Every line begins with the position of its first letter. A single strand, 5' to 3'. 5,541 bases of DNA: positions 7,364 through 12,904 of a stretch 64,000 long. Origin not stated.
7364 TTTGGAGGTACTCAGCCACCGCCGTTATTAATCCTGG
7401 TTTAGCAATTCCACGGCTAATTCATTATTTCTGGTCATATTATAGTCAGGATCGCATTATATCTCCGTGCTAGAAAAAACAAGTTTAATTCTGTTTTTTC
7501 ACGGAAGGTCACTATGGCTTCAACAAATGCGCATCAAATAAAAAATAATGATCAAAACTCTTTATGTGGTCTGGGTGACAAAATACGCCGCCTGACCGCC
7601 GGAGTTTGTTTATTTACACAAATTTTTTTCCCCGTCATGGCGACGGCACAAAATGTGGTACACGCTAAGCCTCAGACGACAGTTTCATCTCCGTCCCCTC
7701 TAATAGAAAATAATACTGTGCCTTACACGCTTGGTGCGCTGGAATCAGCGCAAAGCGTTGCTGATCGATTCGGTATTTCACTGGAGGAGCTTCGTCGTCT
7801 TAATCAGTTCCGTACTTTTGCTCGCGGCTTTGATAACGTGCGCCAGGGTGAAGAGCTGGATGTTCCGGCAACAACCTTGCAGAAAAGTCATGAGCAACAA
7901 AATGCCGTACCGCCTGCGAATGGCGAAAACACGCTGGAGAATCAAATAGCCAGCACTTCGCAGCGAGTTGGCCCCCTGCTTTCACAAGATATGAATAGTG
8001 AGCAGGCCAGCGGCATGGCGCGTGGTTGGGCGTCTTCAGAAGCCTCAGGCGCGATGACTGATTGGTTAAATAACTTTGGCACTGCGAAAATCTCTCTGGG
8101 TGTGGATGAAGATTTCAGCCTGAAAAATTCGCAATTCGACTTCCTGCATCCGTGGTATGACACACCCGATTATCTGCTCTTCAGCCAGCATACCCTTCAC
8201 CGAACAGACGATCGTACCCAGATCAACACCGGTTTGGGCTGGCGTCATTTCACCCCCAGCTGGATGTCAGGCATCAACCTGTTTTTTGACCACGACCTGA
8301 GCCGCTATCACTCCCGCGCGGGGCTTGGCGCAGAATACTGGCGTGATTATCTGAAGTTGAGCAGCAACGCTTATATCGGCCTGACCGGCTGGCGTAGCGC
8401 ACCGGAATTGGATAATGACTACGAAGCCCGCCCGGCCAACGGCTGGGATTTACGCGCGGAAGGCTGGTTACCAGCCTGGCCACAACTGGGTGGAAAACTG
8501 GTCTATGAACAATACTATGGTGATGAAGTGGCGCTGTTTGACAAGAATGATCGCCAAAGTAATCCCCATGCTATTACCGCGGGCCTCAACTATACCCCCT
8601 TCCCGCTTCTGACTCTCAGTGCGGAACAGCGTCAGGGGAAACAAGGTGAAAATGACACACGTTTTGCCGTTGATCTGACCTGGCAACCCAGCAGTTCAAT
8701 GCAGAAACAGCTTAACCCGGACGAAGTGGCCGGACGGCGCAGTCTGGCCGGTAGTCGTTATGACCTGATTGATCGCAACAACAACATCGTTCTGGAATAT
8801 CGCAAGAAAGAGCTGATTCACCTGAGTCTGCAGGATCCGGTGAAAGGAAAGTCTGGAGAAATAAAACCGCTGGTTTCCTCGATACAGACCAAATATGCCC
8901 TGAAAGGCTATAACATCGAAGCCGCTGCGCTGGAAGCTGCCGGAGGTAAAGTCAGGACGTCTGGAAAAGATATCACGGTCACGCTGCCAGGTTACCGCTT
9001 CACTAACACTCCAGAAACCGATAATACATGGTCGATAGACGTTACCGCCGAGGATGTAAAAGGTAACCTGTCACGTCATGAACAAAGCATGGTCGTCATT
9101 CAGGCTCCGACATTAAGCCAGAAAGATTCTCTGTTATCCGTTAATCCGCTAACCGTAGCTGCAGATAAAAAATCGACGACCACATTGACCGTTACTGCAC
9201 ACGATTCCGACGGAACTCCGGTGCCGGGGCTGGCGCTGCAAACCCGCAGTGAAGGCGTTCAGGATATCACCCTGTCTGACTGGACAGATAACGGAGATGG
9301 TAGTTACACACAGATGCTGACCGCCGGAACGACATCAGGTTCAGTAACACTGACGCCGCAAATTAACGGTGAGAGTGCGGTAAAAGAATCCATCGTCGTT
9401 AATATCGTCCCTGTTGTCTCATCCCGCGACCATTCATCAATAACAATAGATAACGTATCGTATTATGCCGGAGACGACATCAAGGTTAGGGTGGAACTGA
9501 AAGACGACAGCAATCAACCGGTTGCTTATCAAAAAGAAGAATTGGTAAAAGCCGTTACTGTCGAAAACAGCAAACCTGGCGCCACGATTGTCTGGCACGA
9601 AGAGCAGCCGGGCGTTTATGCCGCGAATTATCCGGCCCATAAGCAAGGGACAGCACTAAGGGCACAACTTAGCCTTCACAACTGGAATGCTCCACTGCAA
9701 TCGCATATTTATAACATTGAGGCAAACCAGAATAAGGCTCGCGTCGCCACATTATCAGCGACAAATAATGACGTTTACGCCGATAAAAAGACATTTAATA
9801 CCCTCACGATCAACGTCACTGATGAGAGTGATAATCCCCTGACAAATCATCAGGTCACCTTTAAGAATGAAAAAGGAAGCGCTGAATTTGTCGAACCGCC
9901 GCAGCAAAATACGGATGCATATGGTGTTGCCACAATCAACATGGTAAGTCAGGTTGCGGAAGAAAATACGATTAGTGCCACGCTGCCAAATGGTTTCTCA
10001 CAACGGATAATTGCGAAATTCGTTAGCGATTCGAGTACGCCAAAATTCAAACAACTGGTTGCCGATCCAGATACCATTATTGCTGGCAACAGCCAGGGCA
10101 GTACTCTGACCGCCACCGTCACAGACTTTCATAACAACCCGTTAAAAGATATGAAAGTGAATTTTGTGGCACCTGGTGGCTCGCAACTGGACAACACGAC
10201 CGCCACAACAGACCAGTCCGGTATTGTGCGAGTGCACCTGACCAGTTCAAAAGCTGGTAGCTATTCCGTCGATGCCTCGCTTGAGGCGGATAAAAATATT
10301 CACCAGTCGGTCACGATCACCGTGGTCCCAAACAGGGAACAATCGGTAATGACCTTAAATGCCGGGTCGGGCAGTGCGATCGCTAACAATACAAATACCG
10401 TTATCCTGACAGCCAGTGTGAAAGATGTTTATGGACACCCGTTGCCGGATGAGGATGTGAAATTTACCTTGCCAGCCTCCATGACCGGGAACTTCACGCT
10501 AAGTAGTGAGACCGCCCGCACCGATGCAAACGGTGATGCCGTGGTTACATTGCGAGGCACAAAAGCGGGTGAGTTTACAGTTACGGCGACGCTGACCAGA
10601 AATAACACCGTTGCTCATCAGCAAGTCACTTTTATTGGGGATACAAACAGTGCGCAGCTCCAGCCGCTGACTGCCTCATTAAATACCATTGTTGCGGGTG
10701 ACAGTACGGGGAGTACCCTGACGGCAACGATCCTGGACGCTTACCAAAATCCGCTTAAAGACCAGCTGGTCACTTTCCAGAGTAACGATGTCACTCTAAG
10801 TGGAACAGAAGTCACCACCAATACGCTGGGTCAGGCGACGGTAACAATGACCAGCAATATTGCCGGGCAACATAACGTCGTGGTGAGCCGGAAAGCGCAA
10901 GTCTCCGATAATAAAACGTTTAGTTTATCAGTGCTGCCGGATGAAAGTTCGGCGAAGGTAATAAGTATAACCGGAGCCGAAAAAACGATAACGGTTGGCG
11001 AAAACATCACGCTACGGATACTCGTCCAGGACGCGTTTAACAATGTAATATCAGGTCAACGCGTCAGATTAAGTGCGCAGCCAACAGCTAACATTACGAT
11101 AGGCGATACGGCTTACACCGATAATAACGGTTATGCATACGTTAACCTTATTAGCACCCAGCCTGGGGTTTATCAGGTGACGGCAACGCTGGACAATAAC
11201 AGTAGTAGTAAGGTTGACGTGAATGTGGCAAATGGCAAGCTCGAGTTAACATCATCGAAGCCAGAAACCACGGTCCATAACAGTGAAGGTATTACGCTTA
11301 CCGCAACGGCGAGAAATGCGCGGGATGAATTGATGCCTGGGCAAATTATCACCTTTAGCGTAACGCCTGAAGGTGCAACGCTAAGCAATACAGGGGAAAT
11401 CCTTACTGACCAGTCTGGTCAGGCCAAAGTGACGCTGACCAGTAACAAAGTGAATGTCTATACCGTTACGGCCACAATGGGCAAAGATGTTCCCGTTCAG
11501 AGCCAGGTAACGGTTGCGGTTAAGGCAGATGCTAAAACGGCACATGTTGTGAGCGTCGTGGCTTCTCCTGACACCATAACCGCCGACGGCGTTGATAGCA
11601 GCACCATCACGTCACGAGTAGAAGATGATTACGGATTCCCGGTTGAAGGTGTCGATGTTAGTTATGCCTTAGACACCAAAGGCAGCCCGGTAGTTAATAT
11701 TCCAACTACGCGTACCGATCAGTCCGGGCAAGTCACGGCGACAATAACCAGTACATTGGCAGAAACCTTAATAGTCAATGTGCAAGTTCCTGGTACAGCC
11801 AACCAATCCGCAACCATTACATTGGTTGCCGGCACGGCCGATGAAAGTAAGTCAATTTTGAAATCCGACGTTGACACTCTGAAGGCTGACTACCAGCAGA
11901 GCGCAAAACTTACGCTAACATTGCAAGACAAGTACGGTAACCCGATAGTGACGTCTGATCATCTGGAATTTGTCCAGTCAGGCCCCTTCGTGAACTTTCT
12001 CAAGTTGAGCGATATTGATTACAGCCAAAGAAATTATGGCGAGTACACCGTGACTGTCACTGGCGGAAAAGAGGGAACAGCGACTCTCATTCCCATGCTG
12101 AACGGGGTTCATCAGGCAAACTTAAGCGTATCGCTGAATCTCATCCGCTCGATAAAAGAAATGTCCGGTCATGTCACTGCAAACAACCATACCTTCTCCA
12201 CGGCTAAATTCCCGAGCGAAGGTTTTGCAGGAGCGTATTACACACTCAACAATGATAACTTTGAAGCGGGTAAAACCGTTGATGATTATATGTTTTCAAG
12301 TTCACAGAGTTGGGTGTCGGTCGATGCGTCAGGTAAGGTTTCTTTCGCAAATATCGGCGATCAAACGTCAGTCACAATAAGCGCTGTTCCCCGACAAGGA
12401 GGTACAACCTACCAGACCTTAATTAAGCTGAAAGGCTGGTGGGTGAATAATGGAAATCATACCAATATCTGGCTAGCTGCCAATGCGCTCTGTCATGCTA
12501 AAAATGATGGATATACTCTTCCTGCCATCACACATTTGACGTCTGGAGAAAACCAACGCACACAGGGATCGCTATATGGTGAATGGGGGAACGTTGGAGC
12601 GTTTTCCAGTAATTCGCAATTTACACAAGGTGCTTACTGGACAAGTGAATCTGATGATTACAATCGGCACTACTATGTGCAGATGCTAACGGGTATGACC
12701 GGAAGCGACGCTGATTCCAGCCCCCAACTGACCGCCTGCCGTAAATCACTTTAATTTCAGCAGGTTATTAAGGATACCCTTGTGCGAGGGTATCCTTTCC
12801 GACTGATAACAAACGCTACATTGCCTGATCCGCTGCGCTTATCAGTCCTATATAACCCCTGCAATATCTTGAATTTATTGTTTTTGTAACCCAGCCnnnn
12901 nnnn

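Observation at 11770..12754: Adhesin C-terminal region with a lectin-like (DUF1566/C-type-lectin-like) signature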

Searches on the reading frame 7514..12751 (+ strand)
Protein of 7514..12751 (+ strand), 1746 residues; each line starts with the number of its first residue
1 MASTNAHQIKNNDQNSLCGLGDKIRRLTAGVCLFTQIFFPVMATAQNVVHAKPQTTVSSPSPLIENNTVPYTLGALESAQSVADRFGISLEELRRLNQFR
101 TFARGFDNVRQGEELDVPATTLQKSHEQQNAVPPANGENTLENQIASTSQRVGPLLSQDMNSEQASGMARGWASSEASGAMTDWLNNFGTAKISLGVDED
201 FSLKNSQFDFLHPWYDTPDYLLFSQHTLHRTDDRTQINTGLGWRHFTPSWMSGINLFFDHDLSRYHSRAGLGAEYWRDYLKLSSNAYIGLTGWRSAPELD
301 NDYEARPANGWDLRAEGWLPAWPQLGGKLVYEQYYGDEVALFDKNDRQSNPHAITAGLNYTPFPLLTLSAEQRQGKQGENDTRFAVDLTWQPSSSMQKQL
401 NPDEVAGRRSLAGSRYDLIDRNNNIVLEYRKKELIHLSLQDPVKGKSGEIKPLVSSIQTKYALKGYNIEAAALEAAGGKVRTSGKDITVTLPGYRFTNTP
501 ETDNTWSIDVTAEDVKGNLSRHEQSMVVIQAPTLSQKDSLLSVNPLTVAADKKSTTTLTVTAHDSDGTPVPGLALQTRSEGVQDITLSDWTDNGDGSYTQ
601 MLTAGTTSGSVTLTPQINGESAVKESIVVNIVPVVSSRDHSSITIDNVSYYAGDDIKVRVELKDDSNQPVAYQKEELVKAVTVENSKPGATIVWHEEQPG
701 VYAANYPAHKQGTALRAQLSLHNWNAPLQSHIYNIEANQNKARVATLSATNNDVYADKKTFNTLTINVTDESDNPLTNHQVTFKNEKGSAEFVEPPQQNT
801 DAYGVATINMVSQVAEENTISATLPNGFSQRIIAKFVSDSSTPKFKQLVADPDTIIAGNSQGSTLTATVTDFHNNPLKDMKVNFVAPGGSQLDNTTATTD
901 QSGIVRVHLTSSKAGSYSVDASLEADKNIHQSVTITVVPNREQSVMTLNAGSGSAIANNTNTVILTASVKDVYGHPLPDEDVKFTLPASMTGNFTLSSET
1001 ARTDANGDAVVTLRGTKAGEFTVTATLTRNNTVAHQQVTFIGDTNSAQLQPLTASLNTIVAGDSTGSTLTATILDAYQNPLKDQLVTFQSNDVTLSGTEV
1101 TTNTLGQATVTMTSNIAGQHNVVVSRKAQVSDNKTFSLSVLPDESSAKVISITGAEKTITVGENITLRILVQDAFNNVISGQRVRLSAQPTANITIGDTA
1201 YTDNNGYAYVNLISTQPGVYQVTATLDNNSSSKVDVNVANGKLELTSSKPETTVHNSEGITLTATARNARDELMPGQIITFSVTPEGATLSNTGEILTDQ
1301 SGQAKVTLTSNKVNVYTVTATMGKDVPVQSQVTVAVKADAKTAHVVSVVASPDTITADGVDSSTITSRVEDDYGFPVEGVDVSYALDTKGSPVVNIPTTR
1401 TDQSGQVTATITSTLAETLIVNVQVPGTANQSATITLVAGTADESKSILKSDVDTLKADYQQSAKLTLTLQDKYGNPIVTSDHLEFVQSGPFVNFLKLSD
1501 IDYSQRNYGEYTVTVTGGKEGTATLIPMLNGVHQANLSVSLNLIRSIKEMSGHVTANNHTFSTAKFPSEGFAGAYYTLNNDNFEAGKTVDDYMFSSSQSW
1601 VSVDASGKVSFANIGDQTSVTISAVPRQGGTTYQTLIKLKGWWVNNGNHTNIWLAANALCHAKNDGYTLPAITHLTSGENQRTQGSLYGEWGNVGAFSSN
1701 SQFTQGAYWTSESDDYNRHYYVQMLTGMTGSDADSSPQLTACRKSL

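Call 4: search_protein_families(library=pfam, proteins=[window:7514-12751:+], max_evalue=1)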
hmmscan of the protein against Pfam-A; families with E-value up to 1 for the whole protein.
window:7514-12751:+ (1746 aa): 12 families
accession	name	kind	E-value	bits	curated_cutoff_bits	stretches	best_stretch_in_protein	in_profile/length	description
PF02369.22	Big_1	-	3.4e-123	402.5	34.9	9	847-938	3-93/93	Bacterial Ig-like domain (group 1)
PF11924.14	IAT_beta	-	3.6e-109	365.1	22.3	1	148-423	2-279/279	Inverse autotransporter, beta-domain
PF09134.16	Invasin_D3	-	3.8e-90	297.1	33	9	537-631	3-95/98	Invasin, domain 3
PF16640.11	Big_3_5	-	9.8e-10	39.3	35.5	6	850-934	3-84/88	Bacterial Ig-like domain (group 3)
PF21764.3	Invasin_D4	-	3.3e-05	24.7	27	1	1564-1624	14-72/88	Invasin, domain 4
PF18565.7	Glyco_hydro2_C5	-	0.00012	22.3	32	0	954-1026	9-93/103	Glycoside hydrolase family 2 C-terminal domain 5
PF00801.26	PKD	-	0.0018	18.7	23.5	1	1162-1233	14-72/80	PKD domain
PF12080.14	GldM_4th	-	0.023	15.8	24.6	1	1190-1284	3-91/114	GldM C-terminal domain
PF17789.7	MG4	-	0.089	13.5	24.7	1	1263-1340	19-94/95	Macroglobulin domain MG4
PF20754.2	Thermo-DBP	-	0.16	12.6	24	1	591-649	11-67/98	Thermo-DBP-RP2 C-terminal domain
PF23616.1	Ig_GEX2_N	-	0.31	11.6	27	1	1149-1195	4-50/105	GEX2 N-terminal Ig-like domain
PF01835.25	MG2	-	0.59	11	32.8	1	873-935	29-94/96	MG2 domain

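Call 7: search_protein_families(library=ncbifam, proteins=[window:7514-12751:+], max_evalue=1)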
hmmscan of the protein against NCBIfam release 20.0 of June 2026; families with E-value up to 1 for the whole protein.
window:7514-12751:+ (1746 aa): 11 families
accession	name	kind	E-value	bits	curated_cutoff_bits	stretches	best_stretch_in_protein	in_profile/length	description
NF040978.1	Ve_IatC_Nterm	equivalog_domain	0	1117.7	2400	4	12-839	12-838/1065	inverse autotransporter adhesin IatC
NF040981.1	Ve_YrIlm_NTERM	equivalog_domain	1.1e-126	423.3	750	1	25-502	4-475/477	YrIlm family inverse autotransporter adhesin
NF040979.1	Ve_Ilp_Nterm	equivalog_domain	6.9e-125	417.5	1125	1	29-525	39-539/550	inverse autotransporter adhesin Ilp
NF033627.3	intimin_all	equivalog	3.4e-109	366.1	1400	6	154-530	176-549/939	intimin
NF033639.1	intimin_alpha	exception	1.5e-101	340.7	2050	6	154-554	176-569/940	intimin type alpha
NF033423.1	inverse_SinH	equivalog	1.2e-89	301.5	999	1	123-439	43-358/730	intimin-like inverse autotransporter SinH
NF040980.1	Ve_Inv_Crono_N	equivalog_domain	1.1e-86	291.1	710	1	168-433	77-342/350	inverse autotransporter invasin Inv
NF007556.1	PRK10177.1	equivalog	2.3e-79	267.1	508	1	132-527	44-444/454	YchO/YchP family invasin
TIGR04134.1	lipo_with_rSAM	hypoth_equivalog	0.00088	19.3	39.8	0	1365-1415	42-95/150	radical SAM-associated putative lipoprotein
NF033510.3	Ca_tandemer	repeat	0.019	15.3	50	1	477-517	36-76/96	Ca2+-stabilized repeat-containing adhesin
NF041386.1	dihyfolred_HdrA_Halo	equivalog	0.066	13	300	0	1104-1164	43-103/158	dihydrofolate reductase HdrA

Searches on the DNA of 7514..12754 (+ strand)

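Call 32: search_dna_similar(query=window:7514-12754:+, collection=ecoli_genomes, mode=near, max_rows=40, rows=spread)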
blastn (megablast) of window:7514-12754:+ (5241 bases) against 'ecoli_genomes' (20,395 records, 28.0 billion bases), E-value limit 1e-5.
Records with a match: 1806; places in all: 2326; records where one place covers at least 80% of the query: 638.
Genomes with a match: 1805 of 5426; with a place that covers at least 80% of the query: 638. Places per genome that has any: lowest 1, median 1, highest 2. On chromosomes: 2325 places; on plasmids: 1.
Best place of each record, by identity: >=99% 49; 95-99% 576; 90-95% 15; 80-90% 1; 60-80% 1165.
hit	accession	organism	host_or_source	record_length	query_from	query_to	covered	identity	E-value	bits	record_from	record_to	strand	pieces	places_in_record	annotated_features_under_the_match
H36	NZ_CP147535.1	Escherichia coli strain GN03551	Homo sapiens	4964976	1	5241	100%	100.0%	0e+0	9689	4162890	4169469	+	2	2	iatD: inverse autotransporter IatD (x2) | IS3 family transposase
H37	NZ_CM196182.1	Escherichia coli strain N-01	Homo sapiens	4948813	1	5241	100%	99.3%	0e+0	9463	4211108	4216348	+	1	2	iatD: inverse autotransporter IatD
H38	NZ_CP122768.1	Escherichia coli strain ETEC1738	Sus scrofa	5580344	1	5241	100%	98.3%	0e+0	9191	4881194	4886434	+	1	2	iatD: inverse autotransporter IatD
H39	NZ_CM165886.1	Escherichia coli strain N53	Homo sapiens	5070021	1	5241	100%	98.2%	0e+0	9158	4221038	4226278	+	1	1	iatD: inverse autotransporter IatD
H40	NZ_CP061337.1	Escherichia coli strain M11957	Homo sapiens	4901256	1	5241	100%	98.1%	0e+0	9136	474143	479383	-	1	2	iatD: inverse autotransporter IatD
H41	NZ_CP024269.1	Escherichia coli strain F8111-1SC3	missing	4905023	1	5241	100%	97.7%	0e+0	9020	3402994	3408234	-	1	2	iatD: inverse autotransporter IatD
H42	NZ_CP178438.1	Escherichia coli strain JX21CE8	chicken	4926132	1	5241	100%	97.5%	0e+0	8959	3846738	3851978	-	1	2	iatD: inverse autotransporter IatD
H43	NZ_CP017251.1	Escherichia coli strain NADC 5570/86-24/6564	not applicable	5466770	1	5241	100%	97.4%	0e+0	8920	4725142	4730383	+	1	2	iatD: inverse autotransporter IatD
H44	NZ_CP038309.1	Escherichia coli O157:H7 strain Show KS 470-1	cattle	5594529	1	5241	100%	97.4%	0e+0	8920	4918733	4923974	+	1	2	iatD: inverse autotransporter IatD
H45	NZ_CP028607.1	Escherichia coli strain 143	cattle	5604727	1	5241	100%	97.4%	0e+0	8920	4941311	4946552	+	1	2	iatD: inverse autotransporter IatD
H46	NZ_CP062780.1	Escherichia coli O157:H7 strain Z1769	Bovine Faeces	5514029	1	5241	100%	97.4%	0e+0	8920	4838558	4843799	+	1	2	iatD: inverse autotransporter IatD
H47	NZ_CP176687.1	Escherichia coli O157:H7 strain GTVSS-023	laboratory control strain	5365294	1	5241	100%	97.4%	0e+0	8920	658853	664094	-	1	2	iatD: inverse autotransporter IatD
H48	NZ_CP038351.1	Escherichia coli O157:H7 strain F8798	missing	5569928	1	5241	100%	97.4%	0e+0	8914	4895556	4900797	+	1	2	iatD: inverse autotransporter IatD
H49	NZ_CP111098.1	Escherichia coli strain RM6067W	Spinacia oleracea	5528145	1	5241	100%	97.4%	0e+0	8914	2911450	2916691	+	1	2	iatD: inverse autotransporter IatD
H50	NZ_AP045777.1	Escherichia coli strain 23CRST021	Homo sapiens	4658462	199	1994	34%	76.8%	0e+0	985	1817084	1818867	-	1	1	Ig-like domain-containing protein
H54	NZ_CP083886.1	Escherichia coli strain NDM2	Homo sapiens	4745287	199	1940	33%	77.1%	0e+0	985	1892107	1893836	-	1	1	yeeJ: inverse autotransporter adhesin YeeJ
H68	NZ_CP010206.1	Escherichia coli strain M11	mouse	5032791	199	1819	31%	77.3%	0e+0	939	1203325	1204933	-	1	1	yeeJ: inverse autotransporter adhesin YeeJ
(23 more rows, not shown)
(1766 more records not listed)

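Call 48: get_annotated_region(hit=H54, flank=7000)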
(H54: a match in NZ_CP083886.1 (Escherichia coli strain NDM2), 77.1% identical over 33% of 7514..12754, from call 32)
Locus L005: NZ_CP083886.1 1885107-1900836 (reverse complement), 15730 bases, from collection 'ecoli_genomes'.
description: Escherichia coli strain NDM2 chromosome, complete genome
organism: Escherichia coli strain NDM2 (NCBI taxid 562)
replicon: chromosome; assembly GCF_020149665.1
host: Homo sapiens; source: blood; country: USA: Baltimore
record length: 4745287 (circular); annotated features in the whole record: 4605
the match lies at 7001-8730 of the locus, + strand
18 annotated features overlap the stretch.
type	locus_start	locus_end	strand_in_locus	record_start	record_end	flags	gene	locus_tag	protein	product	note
CDS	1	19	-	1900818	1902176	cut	hprS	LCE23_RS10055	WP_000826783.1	two-component system sensor histidine kinase HprS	-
CDS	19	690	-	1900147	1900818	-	hprR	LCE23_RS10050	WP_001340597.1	response regulator transcription factor HprR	-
CDS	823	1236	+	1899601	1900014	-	hiuH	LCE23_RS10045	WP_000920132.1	hydroxyisourate hydrolase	-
CDS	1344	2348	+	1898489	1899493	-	msrP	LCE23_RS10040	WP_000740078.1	protein-methionine-sulfoxide reductase catalytic subunit MsrP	-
CDS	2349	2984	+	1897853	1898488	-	msrQ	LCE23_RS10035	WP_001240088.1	protein-methionine-sulfoxide reductase heme-binding subunit MsrQ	-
CDS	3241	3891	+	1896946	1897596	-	zinT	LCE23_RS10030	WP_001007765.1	metal-binding protein ZinT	-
CDS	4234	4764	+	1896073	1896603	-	yodB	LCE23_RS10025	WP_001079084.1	cytochrome b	-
tRNA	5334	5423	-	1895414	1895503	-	-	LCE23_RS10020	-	tRNA-Ser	-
CDS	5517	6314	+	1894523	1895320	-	mtfA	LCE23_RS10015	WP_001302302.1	DgsA anti-repressor MtfA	-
tRNA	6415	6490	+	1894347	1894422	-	-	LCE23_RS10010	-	tRNA-Asn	-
CDS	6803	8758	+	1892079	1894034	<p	yeeJ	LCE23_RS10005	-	inverse autotransporter adhesin YeeJ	incomplete; partial in the middle of a contig; missing C-terminus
CDS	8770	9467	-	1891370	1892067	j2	-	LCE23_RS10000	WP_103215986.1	IS1-like element IS1A family transposase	programmed frameshift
CDS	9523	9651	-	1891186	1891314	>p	-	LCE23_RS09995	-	lipopolysaccharide heptosyltransferase family protein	incomplete; partial in the middle of a contig; missing C-terminus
CDS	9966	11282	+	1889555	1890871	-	shiA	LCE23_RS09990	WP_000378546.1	shikimate transporter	-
CDS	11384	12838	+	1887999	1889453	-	amn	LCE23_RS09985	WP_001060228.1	AMP nucleosidase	-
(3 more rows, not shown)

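Call 49: get_annotated_region(hit=H68, flank=7000)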
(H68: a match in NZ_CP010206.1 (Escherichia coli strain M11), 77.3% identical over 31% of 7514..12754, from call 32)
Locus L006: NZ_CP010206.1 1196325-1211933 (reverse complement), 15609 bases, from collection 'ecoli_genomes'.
description: Escherichia coli strain M11 chromosome, complete genome
organism: Escherichia coli strain M11 (NCBI taxid 562)
replicon: chromosome; assembly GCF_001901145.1
host: mouse; source: -; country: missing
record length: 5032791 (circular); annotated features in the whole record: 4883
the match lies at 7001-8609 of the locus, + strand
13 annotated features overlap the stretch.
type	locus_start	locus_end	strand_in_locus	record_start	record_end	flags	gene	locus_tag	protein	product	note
CDS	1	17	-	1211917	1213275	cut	hprS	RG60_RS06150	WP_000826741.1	two-component system sensor histidine kinase HprS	-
CDS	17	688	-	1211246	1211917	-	hprR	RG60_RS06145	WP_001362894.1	response regulator transcription factor HprR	-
CDS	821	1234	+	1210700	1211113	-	hiuH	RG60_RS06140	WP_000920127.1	hydroxyisourate hydrolase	-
CDS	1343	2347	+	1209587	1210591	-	msrP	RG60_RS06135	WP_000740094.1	protein-methionine-sulfoxide reductase catalytic subunit MsrP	-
CDS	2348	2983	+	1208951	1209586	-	msrQ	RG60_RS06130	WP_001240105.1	protein-methionine-sulfoxide reductase heme-binding subunit MsrQ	-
CDS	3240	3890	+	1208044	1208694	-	zinT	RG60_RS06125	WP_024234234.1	metal-binding protein ZinT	-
CDS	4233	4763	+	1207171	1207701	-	yodB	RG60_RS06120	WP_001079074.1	cytochrome b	-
tRNA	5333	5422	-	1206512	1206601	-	-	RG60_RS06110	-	tRNA-Ser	-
CDS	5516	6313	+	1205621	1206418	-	mtfA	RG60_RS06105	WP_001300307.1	DgsA anti-repressor MtfA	-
tRNA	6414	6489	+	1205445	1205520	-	-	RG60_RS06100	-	tRNA-Asn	-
CDS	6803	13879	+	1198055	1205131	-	yeeJ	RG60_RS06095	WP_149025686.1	inverse autotransporter adhesin YeeJ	-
CDS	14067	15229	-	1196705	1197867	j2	-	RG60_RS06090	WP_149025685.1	IS3-like element IS3 family transposase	programmed frameshift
CDS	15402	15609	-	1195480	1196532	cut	-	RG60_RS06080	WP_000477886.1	glycosyltransferase family 9 protein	-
